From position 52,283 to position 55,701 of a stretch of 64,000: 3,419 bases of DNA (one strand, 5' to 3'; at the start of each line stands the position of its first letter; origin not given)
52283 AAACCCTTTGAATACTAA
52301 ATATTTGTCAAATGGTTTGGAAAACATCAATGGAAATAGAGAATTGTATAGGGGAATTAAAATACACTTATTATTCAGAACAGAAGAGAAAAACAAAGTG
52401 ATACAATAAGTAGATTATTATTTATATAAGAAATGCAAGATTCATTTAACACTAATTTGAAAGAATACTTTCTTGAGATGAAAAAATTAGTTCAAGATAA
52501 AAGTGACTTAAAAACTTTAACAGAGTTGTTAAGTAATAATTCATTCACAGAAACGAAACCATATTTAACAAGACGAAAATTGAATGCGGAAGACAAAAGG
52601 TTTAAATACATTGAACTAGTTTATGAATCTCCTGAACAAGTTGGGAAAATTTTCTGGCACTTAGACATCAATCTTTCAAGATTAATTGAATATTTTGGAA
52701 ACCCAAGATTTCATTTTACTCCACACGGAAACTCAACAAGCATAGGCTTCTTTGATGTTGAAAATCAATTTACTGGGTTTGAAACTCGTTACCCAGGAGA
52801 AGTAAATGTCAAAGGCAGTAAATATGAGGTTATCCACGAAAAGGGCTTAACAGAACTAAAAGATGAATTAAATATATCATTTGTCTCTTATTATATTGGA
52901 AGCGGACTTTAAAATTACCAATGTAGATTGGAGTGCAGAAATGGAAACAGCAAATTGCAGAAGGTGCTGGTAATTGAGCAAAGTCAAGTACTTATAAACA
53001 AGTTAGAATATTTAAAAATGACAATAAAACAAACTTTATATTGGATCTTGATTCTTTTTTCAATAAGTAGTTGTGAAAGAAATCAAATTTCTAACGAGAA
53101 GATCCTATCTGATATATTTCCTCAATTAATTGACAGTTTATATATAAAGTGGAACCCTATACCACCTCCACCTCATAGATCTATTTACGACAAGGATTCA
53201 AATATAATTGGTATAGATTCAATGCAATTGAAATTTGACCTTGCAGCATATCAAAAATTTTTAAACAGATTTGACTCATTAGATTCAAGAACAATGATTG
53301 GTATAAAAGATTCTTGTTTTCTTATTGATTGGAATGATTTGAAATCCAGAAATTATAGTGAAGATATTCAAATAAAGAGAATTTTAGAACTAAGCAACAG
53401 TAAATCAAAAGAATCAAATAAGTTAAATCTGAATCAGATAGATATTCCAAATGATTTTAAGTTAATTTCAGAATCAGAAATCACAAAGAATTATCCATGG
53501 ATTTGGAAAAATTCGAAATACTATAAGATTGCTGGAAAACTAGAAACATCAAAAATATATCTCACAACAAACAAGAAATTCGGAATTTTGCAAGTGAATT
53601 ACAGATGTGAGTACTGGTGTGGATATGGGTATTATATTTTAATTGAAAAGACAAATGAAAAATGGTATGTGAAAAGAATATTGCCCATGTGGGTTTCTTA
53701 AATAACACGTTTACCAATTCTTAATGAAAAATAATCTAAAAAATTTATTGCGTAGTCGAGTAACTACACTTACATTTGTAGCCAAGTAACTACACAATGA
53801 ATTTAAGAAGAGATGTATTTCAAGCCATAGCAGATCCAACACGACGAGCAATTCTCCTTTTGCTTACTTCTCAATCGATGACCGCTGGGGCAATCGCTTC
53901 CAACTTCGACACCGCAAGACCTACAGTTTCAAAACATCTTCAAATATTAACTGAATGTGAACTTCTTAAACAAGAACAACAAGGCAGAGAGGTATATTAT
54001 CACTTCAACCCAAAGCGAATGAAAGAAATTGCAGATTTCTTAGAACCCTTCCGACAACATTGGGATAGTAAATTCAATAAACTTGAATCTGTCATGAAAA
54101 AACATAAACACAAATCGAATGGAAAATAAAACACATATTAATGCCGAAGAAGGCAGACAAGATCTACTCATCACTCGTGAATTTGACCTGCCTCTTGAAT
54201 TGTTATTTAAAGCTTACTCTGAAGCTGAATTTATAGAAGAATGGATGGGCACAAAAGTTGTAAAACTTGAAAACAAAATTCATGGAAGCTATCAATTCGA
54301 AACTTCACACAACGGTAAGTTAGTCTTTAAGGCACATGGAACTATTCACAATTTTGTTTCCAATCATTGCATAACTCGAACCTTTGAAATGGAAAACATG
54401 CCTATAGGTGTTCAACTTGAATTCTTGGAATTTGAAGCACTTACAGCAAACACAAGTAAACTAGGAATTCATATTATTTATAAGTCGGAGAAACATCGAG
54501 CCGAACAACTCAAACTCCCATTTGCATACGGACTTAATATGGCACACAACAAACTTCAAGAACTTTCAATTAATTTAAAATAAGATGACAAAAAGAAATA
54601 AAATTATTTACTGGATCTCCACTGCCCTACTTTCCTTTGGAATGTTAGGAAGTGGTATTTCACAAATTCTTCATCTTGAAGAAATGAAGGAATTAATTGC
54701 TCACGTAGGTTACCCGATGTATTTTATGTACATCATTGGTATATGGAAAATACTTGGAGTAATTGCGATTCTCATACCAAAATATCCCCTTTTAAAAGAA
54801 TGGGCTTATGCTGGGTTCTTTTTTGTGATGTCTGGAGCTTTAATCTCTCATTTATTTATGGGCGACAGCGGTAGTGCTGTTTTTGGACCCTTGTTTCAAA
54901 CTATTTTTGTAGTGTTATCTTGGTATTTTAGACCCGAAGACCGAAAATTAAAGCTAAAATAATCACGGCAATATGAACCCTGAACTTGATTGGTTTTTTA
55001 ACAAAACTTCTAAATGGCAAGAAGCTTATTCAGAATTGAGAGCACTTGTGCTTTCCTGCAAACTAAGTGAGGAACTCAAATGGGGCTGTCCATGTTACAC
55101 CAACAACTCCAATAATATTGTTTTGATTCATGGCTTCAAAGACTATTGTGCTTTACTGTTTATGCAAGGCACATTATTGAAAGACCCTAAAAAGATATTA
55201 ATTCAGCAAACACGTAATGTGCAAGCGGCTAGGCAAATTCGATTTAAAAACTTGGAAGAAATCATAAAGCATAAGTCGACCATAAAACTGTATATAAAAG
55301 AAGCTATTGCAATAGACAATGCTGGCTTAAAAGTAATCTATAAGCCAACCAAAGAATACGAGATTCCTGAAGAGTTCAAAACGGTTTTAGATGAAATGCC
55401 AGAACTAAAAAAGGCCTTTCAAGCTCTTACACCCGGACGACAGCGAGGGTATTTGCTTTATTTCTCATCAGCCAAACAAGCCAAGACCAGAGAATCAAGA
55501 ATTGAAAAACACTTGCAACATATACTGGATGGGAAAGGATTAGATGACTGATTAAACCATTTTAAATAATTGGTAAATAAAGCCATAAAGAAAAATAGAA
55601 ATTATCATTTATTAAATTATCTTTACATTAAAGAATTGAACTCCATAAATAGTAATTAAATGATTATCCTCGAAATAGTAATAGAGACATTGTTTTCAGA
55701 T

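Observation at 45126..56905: A ~38-bp conserved motif recurs upstream of at least 9 co-oriented, unrelated island genes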

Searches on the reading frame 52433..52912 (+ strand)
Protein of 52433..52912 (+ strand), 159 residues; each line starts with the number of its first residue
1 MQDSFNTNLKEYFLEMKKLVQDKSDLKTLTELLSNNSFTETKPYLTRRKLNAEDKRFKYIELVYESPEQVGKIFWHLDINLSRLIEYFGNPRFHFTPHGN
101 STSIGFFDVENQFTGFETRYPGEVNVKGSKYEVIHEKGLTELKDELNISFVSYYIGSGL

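Call 11: search_protein_families(library=pfam, proteins=[window:52433-52912:+], max_evalue=0.01)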
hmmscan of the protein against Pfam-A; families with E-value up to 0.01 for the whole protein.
window:52433-52912:+ (159 aa): 0 families

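Call 37: find_homologous_proteins(query=window:52433-52912:+, max_evalue=0.00001)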
Query window:52433-52912:+ (159 aa): 15 proteins with E <= 0.00001 among 35 candidates.
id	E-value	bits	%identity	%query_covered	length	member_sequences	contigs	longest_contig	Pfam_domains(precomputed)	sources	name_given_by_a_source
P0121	1.2e-90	319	100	91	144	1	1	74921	-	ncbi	ncbi:MAG: hypothetical protein R2852_04390 [Bacteroidia bacterium]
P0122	1.3e-60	222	66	97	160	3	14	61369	-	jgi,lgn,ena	jgi:hypothetical protein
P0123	4.5e-60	220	66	97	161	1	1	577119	-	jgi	jgi:hypothetical protein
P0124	2.1e-59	218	66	97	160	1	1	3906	-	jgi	-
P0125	1.7e-58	215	66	97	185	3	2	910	-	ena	-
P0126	2.2e-58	215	65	97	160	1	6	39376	-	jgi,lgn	jgi:hypothetical protein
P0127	4.9e-58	213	66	97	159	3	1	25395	-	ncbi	-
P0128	4.9e-58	213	65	97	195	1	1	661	-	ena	-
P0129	3.5e-56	207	64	97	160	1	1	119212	-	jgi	-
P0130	1.4e-53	199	64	98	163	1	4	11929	-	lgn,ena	-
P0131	1.7e-52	195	58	97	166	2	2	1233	-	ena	-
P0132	9.5e-50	187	64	88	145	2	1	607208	-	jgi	-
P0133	5.5e-47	178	58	88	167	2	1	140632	-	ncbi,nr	ncbi:MAG: hypothetical protein MUE33_04030 [Cytophagaceae bacterium]|nr:hypothetical protein [Cytoph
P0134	1.7e-21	95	39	79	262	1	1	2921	-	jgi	jgi:hypothetical protein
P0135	5.6e-18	83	38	87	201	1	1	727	-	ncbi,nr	ncbi:hypothetical protein HRH25_23800 [Flavisolibacter sp. BT320]|nr:hypothetical protein [Flavisoli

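Call 38: find_encoding_contigs(protein=P0122, flank=10000, max_places=4)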
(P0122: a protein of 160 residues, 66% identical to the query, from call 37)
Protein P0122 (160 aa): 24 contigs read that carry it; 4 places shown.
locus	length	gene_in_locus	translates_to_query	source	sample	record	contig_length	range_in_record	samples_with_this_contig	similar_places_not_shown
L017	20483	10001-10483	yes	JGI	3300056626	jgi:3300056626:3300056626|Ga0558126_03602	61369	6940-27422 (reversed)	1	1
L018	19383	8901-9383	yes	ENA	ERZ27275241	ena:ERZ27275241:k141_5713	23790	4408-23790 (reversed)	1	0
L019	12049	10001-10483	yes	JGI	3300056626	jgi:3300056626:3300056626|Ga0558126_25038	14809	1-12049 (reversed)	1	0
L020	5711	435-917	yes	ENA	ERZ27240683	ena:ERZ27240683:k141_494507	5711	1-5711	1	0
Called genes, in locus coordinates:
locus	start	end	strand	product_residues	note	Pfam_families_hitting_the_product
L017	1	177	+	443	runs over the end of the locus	PF02447:GntP_permease, PF03600:CitMHS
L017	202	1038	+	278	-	PF11716:MDMPI_N, PF12867:DinB_2 (faint)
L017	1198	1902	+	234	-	PF00132:Hexapep, PF14602:Hexapep_2 (weak)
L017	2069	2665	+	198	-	PF01965:DJ-1_PfpI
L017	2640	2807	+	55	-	-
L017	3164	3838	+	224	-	PF03143:GTP_EFTU_D3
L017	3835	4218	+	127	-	-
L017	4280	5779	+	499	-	PF13289:SIR2_2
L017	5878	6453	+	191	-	-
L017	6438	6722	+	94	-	PF14206:Cys_rich_CPCC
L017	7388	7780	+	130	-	-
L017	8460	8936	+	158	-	PF21837:DUF6896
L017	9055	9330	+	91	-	PF14206:Cys_rich_CPCC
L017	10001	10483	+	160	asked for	-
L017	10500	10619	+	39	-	-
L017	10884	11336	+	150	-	PF22028:DUF6934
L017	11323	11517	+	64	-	-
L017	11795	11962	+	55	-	-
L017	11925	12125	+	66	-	-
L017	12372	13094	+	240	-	PF14137:DUF4304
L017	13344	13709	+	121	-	-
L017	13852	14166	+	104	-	-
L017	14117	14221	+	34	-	-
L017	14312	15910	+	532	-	PF02796:HTH_7 (faint), PF00665:rve (weak), PF22483:Mu-transpos_C_2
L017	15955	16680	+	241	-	PF01695:IstB_IS21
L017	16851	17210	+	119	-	-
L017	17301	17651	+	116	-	-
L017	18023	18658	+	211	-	-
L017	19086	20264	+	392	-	-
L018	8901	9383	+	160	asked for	-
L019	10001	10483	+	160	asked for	-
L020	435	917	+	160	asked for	-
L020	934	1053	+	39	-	-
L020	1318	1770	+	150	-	PF22028:DUF6934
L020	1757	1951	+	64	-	-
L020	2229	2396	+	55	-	-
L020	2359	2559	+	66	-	-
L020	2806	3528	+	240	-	PF14137:DUF4304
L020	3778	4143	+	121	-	-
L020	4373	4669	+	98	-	-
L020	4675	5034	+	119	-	-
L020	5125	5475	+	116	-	-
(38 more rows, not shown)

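Call 39: find_encoding_contigs(protein=P0123, flank=10000, max_places=2)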
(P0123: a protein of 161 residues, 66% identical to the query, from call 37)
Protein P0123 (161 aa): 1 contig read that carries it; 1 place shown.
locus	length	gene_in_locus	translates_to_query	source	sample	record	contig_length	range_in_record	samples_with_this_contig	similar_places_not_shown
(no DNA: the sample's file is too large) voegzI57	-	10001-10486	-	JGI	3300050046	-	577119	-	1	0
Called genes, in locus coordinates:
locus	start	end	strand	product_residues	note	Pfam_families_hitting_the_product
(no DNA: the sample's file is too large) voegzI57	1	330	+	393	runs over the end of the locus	PF01053:Cys_Met_Meta_PP, PF00155:Aminotran_1_2 (weak), PF01212:Beta_elim_lyase (weak), PF06838:Met_gamma_lyase (weak)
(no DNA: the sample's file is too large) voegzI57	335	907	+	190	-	PF00027:cNMP_binding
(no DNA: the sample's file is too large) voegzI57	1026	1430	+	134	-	PF20409:SnoaL_5 (weak), PF12680:SnoaL_2 (weak)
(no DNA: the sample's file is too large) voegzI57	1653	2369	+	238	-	-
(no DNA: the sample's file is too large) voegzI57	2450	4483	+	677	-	PF11832:DUF3352, PF07661:MORN_2 (faint)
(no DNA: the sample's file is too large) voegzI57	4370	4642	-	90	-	-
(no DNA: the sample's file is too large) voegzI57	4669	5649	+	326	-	PF01791:DeoC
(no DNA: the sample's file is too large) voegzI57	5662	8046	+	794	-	PF00171:Aldedh, PF07368:DUF1487 (faint), PF00171:Aldedh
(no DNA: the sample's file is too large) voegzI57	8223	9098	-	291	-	PF01048:PNP_UDP_1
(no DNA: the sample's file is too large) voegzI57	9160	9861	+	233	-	PF01048:PNP_UDP_1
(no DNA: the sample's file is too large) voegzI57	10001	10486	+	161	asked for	-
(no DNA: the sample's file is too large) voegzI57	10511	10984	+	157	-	PF00383:dCMP_cyt_deam_1, PF14437:MafB19-deam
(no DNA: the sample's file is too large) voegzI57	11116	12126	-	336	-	PF14684:Tricorn_C1, PF03572:Peptidase_S41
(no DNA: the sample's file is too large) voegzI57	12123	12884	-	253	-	-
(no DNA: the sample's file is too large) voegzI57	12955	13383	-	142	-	PF09349:OHCU_decarbox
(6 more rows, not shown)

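Call 72: find_encoding_contigs(protein=P0127, flank=10000, max_places=2)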
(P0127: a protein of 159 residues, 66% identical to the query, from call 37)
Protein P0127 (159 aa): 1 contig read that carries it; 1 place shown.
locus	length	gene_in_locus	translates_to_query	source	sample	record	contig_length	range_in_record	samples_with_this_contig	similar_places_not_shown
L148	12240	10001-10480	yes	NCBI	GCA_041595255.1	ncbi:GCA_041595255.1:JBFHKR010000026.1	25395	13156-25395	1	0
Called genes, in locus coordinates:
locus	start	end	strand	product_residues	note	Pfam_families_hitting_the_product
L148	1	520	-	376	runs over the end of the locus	PF09992:NAGPA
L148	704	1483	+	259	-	PF00378:ECH_1, PF16113:ECH_2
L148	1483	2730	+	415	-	PF04413:Glycos_transf_N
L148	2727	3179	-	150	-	PF09912:DUF2141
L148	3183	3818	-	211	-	-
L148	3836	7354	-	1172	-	PF02463:SMC_N, PF13175:AAA_15 (weak), PF13304:AAA_21 (weak), PF13476:AAA_23, PF13555:AAA_29 (weak), PF06470:SMC_hinge, PF02463:SMC_N, PF13304:AAA_21 (weak)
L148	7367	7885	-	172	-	PF04093:MreD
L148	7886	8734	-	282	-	PF04085:MreC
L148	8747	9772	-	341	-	PF00022:Actin (weak), PF06723:MreB_Mbl, PF11104:PilM_2 (faint), PF00012:HSP70, PF14450:FtsA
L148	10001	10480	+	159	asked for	-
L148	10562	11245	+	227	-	-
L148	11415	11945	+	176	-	-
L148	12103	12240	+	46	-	?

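Call 73: find_encoding_contigs(protein=P0126, flank=10000, max_places=3)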
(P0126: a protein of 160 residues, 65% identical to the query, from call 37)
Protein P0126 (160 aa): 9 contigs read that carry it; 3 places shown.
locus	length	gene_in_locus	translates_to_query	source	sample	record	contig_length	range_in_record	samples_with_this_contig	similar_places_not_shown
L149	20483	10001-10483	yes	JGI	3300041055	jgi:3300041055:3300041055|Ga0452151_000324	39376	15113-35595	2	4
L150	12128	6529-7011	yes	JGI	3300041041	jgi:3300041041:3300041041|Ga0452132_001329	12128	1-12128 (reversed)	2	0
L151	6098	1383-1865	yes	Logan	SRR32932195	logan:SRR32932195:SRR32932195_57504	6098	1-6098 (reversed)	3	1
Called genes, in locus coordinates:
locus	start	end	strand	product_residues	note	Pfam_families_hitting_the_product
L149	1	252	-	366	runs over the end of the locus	PF00383:dCMP_cyt_deam_1, PF14437:MafB19-deam, PF01872:RibD_C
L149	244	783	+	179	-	-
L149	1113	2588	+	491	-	PF14487:DarT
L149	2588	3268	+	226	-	PF22075:DUF6939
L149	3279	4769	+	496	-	-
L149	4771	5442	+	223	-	-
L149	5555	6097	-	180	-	-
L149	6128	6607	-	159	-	PF07366:SnoaL, PF12680:SnoaL_2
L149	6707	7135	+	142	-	PF01638:HxlR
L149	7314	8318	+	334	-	PF02661:Fic, PF12802:MarR_2 (weak)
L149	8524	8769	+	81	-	PF03693:ParD_antitoxin (weak)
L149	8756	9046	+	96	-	PF05016:ParE_toxin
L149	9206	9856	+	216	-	-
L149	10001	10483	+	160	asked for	-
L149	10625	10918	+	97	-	PF09907:HigB_toxin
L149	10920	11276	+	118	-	PF01381:HTH_3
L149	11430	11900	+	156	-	-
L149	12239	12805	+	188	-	PF13644:DKNYY (faint)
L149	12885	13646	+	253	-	PF08239:SH3_3 (faint)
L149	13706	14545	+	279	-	-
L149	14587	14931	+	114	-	PF01909:NTP_transf_2, PF18765:Polbeta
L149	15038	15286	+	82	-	PF01934:HepT-like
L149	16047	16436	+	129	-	PF19569:START_2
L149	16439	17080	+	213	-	PF01569:PAP2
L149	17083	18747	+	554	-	PF13231:PMT_2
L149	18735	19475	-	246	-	PF00535:Glycos_transf_2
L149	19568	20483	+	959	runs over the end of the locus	PF13620:CarboxypepD_reg, PF13715:CarbopepD_reg_2, PF07715:Plug, PF00593:TonB_dep_Rec_b-barrel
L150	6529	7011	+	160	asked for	-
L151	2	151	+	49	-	?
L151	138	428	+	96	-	PF05016:ParE_toxin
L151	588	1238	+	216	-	-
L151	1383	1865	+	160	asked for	-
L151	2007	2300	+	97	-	PF09907:HigB_toxin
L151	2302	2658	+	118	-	PF01381:HTH_3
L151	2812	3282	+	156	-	-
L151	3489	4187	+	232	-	PF13644:DKNYY (faint)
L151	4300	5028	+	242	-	PF08239:SH3_3 (faint)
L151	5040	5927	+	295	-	-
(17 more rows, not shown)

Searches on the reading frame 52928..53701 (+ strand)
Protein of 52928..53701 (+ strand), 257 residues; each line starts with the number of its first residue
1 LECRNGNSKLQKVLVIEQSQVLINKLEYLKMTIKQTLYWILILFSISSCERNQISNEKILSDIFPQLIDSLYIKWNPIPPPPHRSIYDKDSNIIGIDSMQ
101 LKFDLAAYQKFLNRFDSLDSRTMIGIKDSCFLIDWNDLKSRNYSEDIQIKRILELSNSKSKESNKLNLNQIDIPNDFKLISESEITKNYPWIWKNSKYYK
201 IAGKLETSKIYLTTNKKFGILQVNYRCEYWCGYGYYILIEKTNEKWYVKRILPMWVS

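Call 11: search_protein_families(library=pfam, proteins=[window:52928-53701:+], max_evalue=0.01)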
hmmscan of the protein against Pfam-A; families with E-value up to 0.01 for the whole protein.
window:52928-53701:+ (257 aa): 0 families

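Call 61: search_protein_families(library=pfam, proteins=[window:53018-53701:+], max_evalue=0.001)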
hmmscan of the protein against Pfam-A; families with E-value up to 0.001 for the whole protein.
window:53018-53701:+ (227 aa): 0 families

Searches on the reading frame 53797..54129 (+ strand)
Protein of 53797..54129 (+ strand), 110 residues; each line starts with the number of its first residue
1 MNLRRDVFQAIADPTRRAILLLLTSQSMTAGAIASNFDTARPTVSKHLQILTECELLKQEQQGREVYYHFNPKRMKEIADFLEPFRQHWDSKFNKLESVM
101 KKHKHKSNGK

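Call 12: search_protein_families(library=pfam, proteins=[window:53797-54129:+], max_evalue=0.01)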
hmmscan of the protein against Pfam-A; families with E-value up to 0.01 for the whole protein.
window:53797-54129:+ (110 aa): 11 families
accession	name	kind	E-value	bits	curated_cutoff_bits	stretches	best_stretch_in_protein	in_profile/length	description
PF12840.13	HTH_20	-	4.1e-13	49.5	27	1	11-59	1-50/51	Helix-turn-helix domain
PF01022.26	HTH_5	-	2.4e-10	40.6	22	1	13-58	1-46/47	Bacterial regulatory protein, arsR family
PF24033.1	DUF7342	-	1.6e-05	25.4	31.6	1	24-80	14-72/150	Family of unknown function (DUF7342)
PF01978.25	TrmB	-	9.3e-05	22.6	25.6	1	20-72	15-67/68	Sugar-specific transcriptional regulator TrmB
PF09339.16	HTH_IclR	-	0.00038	20.6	22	1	25-60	16-51/52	IclR helix-turn-helix domain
PF21476.4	PF0610-like_N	-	0.00046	20.8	33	1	15-49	2-36/50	PF0610-like, N-terminal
PF25213.1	HVO_A0261_N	-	0.00095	19.4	35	1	11-62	8-59/86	HVO_A0261 N-terminal domain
PF21248.3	SoFic-like_C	-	0.001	19.6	27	1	39-68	42-71/76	Protein adenylyltransferase SoFic-like, C-terminal domain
PF12802.13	MarR_2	-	0.0058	17.2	27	0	18-61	9-54/61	MarR family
PF03965.22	Penicillinase_R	-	0.0062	17.3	22.6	1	33-76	27-70/115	Penicillinase repressor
PF08279.18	HTH_11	-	0.0086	16.4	25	0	16-54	2-42/55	HTH domain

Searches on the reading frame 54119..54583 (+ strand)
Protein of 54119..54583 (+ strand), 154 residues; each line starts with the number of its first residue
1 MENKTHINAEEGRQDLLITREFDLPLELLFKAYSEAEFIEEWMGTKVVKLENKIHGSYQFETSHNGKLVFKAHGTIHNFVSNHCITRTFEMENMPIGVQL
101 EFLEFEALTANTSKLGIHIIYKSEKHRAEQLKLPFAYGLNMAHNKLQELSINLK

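Call 12: search_protein_families(library=pfam, proteins=[window:54119-54583:+], max_evalue=0.01)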
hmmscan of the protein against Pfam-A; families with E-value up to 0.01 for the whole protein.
window:54119-54583:+ (154 aa): 1 family
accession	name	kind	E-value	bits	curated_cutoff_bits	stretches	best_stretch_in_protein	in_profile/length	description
PF08327.17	AHSA1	-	2e-07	31.7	22.1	1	23-148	1-122/125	Activator of Hsp90 ATPase homolog 1-like protein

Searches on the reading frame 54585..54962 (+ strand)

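Call 12: search_protein_families(library=pfam, proteins=[window:54585-54962:+], max_evalue=0.01)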
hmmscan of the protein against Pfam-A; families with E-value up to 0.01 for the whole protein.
window:54585-54962:+ (125 aa): 2 families
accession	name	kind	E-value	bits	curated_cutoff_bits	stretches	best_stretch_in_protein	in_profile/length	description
PF13564.11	DoxX_2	-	1e-24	87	26.3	1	11-110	1-101/103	DoxX-like family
PF07291.16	MauE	-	0.00048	20.9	27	1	6-93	2-94/128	Methylamine utilisation protein MauE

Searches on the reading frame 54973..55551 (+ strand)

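Call 12: search_protein_families(library=pfam, proteins=[window:54973-55551:+], max_evalue=0.01)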
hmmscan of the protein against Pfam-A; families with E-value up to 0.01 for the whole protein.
window:54973-55551:+ (192 aa): 2 families
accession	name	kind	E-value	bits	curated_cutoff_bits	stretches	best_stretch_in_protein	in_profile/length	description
PF13376.11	OmdA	-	7.3e-21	74.3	25.6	1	128-187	1-60/60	Bacteriocin-protection, YdeI or OmpD-Associated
PF08818.16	DUF1801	-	1.2e-19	70.9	27.2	1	15-112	1-85/85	Domain of unknown function (DU1801)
